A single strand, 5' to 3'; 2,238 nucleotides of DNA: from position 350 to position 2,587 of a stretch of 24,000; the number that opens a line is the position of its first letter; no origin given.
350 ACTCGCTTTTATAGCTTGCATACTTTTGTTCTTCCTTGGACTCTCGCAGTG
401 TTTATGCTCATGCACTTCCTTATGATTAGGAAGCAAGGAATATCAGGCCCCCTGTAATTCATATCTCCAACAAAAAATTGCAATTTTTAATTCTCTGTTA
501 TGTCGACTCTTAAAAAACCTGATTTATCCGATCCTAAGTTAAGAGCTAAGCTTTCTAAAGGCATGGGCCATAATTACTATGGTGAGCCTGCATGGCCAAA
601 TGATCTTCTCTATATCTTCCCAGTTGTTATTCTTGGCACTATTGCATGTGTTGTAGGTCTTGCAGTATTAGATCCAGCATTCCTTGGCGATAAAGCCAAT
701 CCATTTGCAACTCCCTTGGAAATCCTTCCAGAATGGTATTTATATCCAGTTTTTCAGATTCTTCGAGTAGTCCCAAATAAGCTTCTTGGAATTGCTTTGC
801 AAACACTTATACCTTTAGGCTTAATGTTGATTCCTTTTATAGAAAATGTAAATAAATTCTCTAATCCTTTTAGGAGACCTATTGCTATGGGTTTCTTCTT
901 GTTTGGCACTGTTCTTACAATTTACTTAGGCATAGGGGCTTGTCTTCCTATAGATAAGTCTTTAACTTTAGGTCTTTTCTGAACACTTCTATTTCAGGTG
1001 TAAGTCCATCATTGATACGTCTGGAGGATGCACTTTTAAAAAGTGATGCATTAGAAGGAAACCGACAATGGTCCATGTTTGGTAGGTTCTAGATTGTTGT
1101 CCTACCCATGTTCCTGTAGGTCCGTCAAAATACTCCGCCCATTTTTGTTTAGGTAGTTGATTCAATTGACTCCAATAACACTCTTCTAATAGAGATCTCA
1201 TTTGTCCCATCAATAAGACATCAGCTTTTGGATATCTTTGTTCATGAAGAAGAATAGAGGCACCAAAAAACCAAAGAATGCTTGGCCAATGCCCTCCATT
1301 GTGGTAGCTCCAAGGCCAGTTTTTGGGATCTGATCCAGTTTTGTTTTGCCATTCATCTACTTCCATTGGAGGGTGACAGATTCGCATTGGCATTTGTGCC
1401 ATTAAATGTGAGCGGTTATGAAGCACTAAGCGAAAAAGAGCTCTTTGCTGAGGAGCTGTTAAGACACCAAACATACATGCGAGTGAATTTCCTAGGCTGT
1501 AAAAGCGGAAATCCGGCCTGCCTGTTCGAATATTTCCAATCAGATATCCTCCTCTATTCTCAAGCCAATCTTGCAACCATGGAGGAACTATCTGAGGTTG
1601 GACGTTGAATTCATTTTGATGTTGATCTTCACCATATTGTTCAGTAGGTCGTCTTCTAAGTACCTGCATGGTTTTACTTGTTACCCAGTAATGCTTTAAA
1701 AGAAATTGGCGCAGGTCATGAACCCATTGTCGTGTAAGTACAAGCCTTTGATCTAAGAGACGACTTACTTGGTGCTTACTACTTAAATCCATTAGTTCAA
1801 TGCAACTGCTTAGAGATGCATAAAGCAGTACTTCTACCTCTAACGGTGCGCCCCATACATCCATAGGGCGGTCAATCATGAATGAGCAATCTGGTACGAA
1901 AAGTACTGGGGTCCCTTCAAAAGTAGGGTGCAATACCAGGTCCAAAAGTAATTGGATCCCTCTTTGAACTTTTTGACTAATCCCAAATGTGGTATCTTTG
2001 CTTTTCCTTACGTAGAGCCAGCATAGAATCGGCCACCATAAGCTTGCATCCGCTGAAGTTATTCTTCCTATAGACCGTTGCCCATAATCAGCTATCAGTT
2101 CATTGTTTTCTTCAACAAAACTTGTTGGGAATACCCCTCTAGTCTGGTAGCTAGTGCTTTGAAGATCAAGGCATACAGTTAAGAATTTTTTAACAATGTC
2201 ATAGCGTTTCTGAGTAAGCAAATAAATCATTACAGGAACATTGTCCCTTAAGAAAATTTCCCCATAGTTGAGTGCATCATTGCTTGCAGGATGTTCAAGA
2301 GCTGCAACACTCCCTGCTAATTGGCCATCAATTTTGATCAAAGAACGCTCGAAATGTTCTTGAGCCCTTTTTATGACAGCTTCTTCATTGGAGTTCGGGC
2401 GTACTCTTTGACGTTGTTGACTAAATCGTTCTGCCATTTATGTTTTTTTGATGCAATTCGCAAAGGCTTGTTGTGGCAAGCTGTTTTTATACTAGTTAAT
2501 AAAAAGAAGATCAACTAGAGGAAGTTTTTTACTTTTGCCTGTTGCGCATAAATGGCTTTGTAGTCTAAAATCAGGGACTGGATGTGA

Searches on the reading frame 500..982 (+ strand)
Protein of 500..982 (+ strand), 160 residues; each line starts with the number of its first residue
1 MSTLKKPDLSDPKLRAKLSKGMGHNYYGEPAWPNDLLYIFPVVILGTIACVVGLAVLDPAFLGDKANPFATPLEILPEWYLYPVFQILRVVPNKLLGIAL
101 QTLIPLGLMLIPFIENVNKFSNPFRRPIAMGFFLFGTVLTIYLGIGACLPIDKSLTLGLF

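Call 44: search_protein_families(library=pfam, proteins=[window:500-982:+], max_evalue=0.001)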
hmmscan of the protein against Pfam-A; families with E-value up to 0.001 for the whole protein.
window:500-982:+ (160 aa): 1 family
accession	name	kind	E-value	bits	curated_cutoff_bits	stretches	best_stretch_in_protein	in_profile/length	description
PF00032.22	Cytochrom_B_C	-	9.8e-17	61.5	20.7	1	65-154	1-89/102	Cytochrome b(C-terminal)/b6/petD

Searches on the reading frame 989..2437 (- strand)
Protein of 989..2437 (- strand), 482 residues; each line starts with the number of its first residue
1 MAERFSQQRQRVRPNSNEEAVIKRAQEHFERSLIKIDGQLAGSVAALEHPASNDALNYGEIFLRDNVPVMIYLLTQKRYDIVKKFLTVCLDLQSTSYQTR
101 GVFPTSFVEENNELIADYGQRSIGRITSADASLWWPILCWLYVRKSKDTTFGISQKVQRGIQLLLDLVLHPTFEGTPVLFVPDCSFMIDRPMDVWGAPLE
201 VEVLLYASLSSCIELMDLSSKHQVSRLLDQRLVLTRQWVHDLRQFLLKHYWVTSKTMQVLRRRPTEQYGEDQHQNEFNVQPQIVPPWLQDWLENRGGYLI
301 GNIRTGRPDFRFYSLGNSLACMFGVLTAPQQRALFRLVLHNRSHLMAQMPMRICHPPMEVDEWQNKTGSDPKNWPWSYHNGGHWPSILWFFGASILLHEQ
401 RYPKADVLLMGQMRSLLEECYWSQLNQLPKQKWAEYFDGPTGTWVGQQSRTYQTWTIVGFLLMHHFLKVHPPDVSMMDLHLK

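Call 44: search_protein_families(library=pfam, proteins=[window:989-2437:-], max_evalue=0.001)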
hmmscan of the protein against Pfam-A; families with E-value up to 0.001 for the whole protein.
window:989-2437:- (482 aa): 1 family
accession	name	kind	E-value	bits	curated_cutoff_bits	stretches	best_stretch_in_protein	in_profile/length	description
PF12899.13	Glyco_hydro_100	-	8.4e-172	572.2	23.6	1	25-468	1-433/435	Alkaline and neutral invertase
